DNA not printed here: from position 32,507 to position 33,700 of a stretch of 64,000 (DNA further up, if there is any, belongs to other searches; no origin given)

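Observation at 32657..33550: DAHP-synthase homolog with degenerate catalytic motifs as the fourth gene of the pabABC operon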

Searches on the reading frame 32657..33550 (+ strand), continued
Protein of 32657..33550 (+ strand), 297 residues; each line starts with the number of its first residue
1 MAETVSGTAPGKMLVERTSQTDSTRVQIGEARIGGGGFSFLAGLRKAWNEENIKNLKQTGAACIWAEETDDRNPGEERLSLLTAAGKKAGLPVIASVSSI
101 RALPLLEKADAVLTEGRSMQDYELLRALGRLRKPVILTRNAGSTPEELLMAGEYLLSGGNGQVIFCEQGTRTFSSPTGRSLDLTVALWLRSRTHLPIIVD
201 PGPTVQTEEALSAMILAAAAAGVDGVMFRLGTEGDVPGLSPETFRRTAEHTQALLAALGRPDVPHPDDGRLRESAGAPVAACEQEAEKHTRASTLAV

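Call 10: find_encoding_contigs(protein=P0002, flank=8000)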
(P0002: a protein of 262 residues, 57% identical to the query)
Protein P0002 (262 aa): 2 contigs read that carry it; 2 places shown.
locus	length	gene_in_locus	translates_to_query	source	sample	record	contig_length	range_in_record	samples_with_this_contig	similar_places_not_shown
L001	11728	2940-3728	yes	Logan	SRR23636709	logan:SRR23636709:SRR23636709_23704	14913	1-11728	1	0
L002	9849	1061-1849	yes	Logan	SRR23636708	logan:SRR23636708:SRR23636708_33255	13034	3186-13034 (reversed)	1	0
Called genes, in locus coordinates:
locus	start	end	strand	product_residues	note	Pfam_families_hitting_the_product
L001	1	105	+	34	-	?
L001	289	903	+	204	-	PF00117:GATase, PF07722:Peptidase_C26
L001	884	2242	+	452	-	PF04715:, PF00425:Chorismate_bind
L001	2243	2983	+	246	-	PF01063:Aminotran_4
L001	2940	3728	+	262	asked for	PF00793:DAHP_synth_1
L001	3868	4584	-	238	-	PF01177:Asp_Glu_race, PF07302:AroM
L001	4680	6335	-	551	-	PF00496:SBP_bac_5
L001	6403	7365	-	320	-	PF00005:ABC_tran, PF02463:SMC_N (weak), PF13304:AAA_21 (faint), PF08352:oligo_HPY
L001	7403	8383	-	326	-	PF00005:ABC_tran, PF13304:AAA_21 (faint), PF08352:oligo_HPY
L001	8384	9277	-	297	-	PF12911:OppC_N, PF00528:BPD_transp_1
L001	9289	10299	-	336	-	PF19300:BPD_transp_1_N, PF00528:BPD_transp_1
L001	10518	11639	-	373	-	PF06032:S-Me-THD_N, PF20906:S-Me-THD_C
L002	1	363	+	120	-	?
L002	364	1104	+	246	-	PF01063:Aminotran_4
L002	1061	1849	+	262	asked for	PF00793:DAHP_synth_1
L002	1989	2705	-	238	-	PF01177:Asp_Glu_race, PF07302:AroM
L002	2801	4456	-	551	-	PF00496:SBP_bac_5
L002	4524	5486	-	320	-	PF00005:ABC_tran, PF02463:SMC_N (weak), PF13304:AAA_21 (faint), PF08352:oligo_HPY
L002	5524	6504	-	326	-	PF00005:ABC_tran, PF13304:AAA_21 (faint), PF08352:oligo_HPY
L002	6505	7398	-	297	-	PF12911:OppC_N, PF00528:BPD_transp_1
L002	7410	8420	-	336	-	PF19300:BPD_transp_1_N, PF00528:BPD_transp_1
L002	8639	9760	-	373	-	PF06032:S-Me-THD_N, PF20906:S-Me-THD_C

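Call 11: find_encoding_contigs(protein=P0003, flank=8000)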
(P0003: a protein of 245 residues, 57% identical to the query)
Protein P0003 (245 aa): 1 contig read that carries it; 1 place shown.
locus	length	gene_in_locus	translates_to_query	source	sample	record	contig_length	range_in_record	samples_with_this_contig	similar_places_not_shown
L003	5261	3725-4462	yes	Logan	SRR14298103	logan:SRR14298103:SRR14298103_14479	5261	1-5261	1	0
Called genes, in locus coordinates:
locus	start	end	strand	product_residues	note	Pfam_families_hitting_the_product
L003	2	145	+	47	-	?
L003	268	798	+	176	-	-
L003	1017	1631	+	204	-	PF00117:GATase, PF07722:Peptidase_C26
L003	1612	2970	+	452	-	PF04715:, PF00425:Chorismate_bind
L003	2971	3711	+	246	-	PF01063:Aminotran_4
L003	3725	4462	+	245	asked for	PF00793:DAHP_synth_1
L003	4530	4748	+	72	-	-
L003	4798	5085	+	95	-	PF03551:PadR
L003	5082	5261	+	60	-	?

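Call 19: find_related_loci(query=A1, collection=genome_contigs, flank=8000)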
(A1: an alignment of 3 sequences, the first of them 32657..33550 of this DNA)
Query A1 (297 aa) in genome_contigs; peptide patterns used: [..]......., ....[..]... (x = any residue, [..] = any of these).
40 stretches matched a pattern; 10 encode a relative of the query (tblastn E <= 1e-3); 10 distinct loci.
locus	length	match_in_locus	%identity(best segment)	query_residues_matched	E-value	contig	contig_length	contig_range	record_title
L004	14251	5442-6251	34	8-260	2e-39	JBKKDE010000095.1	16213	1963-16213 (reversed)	MAG: Candidatus Zixiibacteriota bacterium isolate swi_bin.70 k127_15719454, whole genome shotgun sequence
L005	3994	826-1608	34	3-246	2e-35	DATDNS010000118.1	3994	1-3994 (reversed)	MAG TPA_asm: Bacteroidota bacterium isolate SMAG_U443 k141_1110010, whole genome shotgun sequence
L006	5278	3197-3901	36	14-230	4e-35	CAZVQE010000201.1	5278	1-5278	MAG TPA_asm: uncultured Anaerolineae bacterium isolate SRP189682_co1_280 genome assembly, contig: NODE_45293_length_5278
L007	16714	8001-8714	34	10-235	2e-34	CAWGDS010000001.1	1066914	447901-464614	MAG: uncultured Solirubrobacteraceae bacterium isolate MFD02248.bin.1.185 genome assembly, contig: contig_11699, whole g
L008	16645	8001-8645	34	14-214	9e-31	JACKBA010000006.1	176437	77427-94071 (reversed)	MAG: Caldilineaceae bacterium isolate HK-STAS-CHLO-9 HK-STAS-CHLO-9_6, whole genome shotgun sequence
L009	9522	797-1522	30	31-254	1e-28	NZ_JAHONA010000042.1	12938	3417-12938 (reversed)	Collinsella aerofaciens strain MSK.1.11 NODE_42_length_12938_cov_558.629, whole genome shotgun sequence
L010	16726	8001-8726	32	3-233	9e-28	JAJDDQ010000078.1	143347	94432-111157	MAG: Phycisphaerae bacterium isolate OFTM258 OFTM258_77, whole genome shotgun sequence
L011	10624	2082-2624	38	76-249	2e-27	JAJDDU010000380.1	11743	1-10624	MAG: Phycisphaerae bacterium isolate OFTM5 OFTM5_379, whole genome shotgun sequence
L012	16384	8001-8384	42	75-201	3e-27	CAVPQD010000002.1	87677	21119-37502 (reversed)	MAG: uncultured Thermoleophilia bacterium isolate MFD10007.bin.2.189 genome assembly, contig: contig_101088, whole genom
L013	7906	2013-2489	37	76-233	3e-25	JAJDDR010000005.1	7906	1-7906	MAG: Phycisphaerae bacterium isolate OFTM285 OFTM285_4, whole genome shotgun sequence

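Call 20: find_encoding_contigs(protein=P0008, flank=6000, max_places=4)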
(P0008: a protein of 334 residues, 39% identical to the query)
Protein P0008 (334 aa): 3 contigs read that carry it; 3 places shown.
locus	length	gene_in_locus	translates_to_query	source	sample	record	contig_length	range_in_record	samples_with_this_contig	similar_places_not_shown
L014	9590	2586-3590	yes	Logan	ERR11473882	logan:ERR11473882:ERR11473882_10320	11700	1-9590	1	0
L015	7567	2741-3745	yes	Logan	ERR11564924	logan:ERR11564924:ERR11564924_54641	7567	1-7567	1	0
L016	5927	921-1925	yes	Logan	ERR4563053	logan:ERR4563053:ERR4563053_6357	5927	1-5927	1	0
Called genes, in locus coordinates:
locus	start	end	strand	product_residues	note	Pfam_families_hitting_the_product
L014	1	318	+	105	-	?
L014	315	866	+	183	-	PF03729:DUF308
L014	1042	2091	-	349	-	PF01380:SIS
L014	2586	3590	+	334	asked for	PF18152:DAHP_snth_FXD, PF00793:DAHP_synth_1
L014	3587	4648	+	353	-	PF00465:Fe-ADH, PF13685:Fe-ADH_2, PF01761:DHQ_synthase, PF24621:DHQS_C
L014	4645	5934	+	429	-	PF00275:EPSP_synthase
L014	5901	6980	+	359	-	PF01264:Chorismate_synt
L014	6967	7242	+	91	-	PF01817:CM_2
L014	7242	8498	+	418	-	PF08501:Shikimate_dh_N, PF01202:SKI, PF13238:AAA_18 (weak)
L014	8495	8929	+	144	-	PF01220:DHquinase_II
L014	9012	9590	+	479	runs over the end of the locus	PF02386:TrkH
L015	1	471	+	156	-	?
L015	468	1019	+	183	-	PF03729:DUF308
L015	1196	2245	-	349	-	PF01380:SIS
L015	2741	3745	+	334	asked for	PF18152:DAHP_snth_FXD, PF00793:DAHP_synth_1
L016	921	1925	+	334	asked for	PF18152:DAHP_snth_FXD, PF00793:DAHP_synth_1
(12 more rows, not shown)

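Call 21: find_encoding_contigs(protein=P0005, flank=6000, max_places=3)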
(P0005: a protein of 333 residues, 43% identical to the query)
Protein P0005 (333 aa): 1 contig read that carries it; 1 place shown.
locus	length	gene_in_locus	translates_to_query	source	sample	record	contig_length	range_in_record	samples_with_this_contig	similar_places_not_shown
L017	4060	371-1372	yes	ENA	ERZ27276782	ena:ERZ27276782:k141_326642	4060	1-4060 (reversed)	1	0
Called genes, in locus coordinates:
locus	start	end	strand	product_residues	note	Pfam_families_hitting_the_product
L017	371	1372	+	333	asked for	PF18152:DAHP_snth_FXD, PF00793:DAHP_synth_1, PF03102:NeuB (weak)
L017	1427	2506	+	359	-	PF13685:Fe-ADH_2, PF01761:DHQ_synthase, PF24621:DHQS_C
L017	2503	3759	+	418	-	PF00275:EPSP_synthase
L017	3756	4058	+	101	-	?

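Call 22: predict_structure(alignment_id=A2)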
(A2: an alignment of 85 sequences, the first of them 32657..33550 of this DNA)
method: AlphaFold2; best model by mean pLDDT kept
length: 297 residues; sequences in the alignment: 85
mean_pLDDT: 84.3   pTM: 0.81
mean pLDDT of the five models: 84.3, 83.5, 83.3, 83.2, 83.0
residues with pLDDT >= 90: 190; 70-90: 51; 50-70: 29; < 50: 27
segments of 3 or more residues with pLDDT < 50: 1-8, 268-279
pLDDT, mean of each block of 10 residues (from residue 1): 43 76 93 95 81 84 83 73 92 94 93 91 97 96 95 97 96 86 96 96 94 98 96 84 95 94 52 45 51 51
secondary structure, 60 per line:
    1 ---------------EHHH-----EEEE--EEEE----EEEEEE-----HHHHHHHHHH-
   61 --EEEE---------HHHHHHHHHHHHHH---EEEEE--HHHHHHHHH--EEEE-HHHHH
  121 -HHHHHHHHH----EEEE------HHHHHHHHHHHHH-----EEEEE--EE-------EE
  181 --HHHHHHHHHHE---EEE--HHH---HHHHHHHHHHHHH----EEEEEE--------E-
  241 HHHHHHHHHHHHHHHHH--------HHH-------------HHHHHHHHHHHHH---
elements in order: E25-28 E31-34 E39-44 H50-59 E63-66 H76-89 E93-97 H100-108 E111-114 H116-120 H122-130 E135-138 H145-157 E163-167 H183-192 E197-199 H208-220 E225-230 H241-257 H282-294

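Call 23: search_protein_representatives(alignment_id=A1)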
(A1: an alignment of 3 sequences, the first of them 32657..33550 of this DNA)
Query: 3 sequences, 261 profile positions. Proteins with E-value up to 0.001 (for the whole library): 3292; up to 1e-10: 2116; up to 1e-30: 244. The best 150 are listed.
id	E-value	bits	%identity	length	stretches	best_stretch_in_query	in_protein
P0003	1.2e-143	493.4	-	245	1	17-261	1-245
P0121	1.4e-56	208.1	-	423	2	71-258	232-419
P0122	7.5e-49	182.7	-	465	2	80-260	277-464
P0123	4.7e-42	160.4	-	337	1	16-242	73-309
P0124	6.2e-42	160.0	-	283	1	14-234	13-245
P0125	2.4e-41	158.1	-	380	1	13-234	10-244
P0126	3.1e-41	157.7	-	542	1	24-229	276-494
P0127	7.1e-41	156.6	-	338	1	14-260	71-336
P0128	3.1e-40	154.5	-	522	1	25-235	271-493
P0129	3.2e-40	154.4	-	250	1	24-244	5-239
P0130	5.3e-40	153.7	-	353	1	72-258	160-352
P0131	1.3e-39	152.5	-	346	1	15-203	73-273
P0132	1.3e-39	152.4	-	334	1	27-245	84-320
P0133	2.0e-39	151.8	-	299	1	74-230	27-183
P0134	5.5e-39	150.4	-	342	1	19-234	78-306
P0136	9.4e-39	149.6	-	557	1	22-229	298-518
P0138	9.8e-39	149.5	-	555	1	13-233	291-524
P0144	2.7e-38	148.1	-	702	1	13-234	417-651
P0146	4.1e-38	147.5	-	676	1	17-254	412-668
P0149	6.3e-38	146.9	-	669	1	15-246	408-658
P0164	3.6e-37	144.4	-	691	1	71-234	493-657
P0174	2.0e-36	142.0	-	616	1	21-241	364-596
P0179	4.7e-36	140.8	-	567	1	22-232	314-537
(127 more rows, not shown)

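Call 27: fold_search(model_id=the predicted structure, library=pdb)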
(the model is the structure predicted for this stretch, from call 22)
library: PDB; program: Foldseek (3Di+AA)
matches with E <= 10: 1904; with E <= 0.001: 577
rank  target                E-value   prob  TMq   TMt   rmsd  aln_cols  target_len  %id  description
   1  1vs1_A                2.7e-23  1.00  0.75  0.82   3.3       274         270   33  Crystal structure of 3-deoxy-D-arabino-heptulosonate-7-phosphate synthase (DAHP synthase) from Aeropyrum pernix in com (released 2006-05-16)
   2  1vs1_D                8.1e-23  1.00  0.74  0.81   3.4       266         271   33  Crystal structure of 3-deoxy-D-arabino-heptulosonate-7-phosphate synthase (DAHP synthase) from Aeropyrum pernix in com (released 2006-05-16)
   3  1vs1_C                8.6e-23  1.00  0.76  0.84   3.0       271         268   33  Crystal structure of 3-deoxy-D-arabino-heptulosonate-7-phosphate synthase (DAHP synthase) from Aeropyrum pernix in com (released 2006-05-16)
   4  1vs1_B                1.3e-22  1.00  0.74  0.82   2.5       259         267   34  Crystal structure of 3-deoxy-D-arabino-heptulosonate-7-phosphate synthase (DAHP synthase) from Aeropyrum pernix in com (released 2006-05-16)
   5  4grs_D                1.5e-22  1.00  0.76  0.68   3.5       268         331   27  Crystal structure of a chimeric DAH7PS (released 2013-02-06)
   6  1vr6_D                1.9e-22  1.00  0.78  0.68   2.6       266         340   28  Crystal structure of Phospho-2-dehydro-3-deoxyheptonate aldolase (DAHP synthase) (TM0343) from Thermotoga Maritima at  (released 2005-03-08)
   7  4grs_C                2.1e-22  1.00  0.76  0.68   3.6       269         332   27  Crystal structure of a chimeric DAH7PS (released 2013-02-06)
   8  1vr6_C                3.2e-22  1.00  0.78  0.69   2.3       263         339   28  Crystal structure of Phospho-2-dehydro-3-deoxyheptonate aldolase (DAHP synthase) (TM0343) from Thermotoga Maritima at  (released 2005-03-08)
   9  1vr6_B                4.4e-22  1.00  0.78  0.69   2.3       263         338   28  Crystal structure of Phospho-2-dehydro-3-deoxyheptonate aldolase (DAHP synthase) (TM0343) from Thermotoga Maritima at  (released 2005-03-08)
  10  1zco_A                4.4e-22  1.00  0.74  0.83   2.8       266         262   28  Crystal structure of pyrococcus furiosus 3-deoxy-D-arabino-heptulosonate 7-phosphate synthase (released 2005-10-18)
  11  4c1l_A                5.9e-22  1.00  0.74  0.83   2.8       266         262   27  Crystal structure of pyrococcus furiosus 3-deoxy-D-arabino- heptulosonate 7-phosphate synthase I181D interface mutant (released 2013-11-20)
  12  1rzm_A                6.3e-22  1.00  0.79  0.70   3.0       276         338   29  Crystal structure of 3-deoxy-D-arabino-heptulosonate-7-phosphate synthase (DAHPS) from Thermotoga maritima complexed w (released 2004-08-10)
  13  3pg8_B                8.0e-22  1.00  0.78  0.88   2.2       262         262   29  Truncated form of 3-deoxy-D-arabino-heptulosonate 7-phosphate synthase from Thermotoga maritima (released 2011-01-26)
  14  4grs_A                9.0e-22  1.00  0.76  0.68   3.7       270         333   27  Crystal structure of a chimeric DAH7PS (released 2013-02-06)
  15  1vr6_A                1.1e-21  1.00  0.77  0.67   2.7       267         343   29  Crystal structure of Phospho-2-dehydro-3-deoxyheptonate aldolase (DAHP synthase) (TM0343) from Thermotoga Maritima at  (released 2005-03-08)
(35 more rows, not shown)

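Call 37: find_encoding_contigs(protein=P0004, flank=5000, max_places=3)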
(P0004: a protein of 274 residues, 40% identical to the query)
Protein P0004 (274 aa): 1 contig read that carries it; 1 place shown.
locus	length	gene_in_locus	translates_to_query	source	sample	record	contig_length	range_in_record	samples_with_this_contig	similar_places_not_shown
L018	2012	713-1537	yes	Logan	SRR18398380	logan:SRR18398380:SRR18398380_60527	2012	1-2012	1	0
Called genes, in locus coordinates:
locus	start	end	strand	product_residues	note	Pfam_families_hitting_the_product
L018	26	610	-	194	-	PF12917:YfbR-like, PF13023:HD_3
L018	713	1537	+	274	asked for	PF00793:DAHP_synth_1, PF03102:NeuB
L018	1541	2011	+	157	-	?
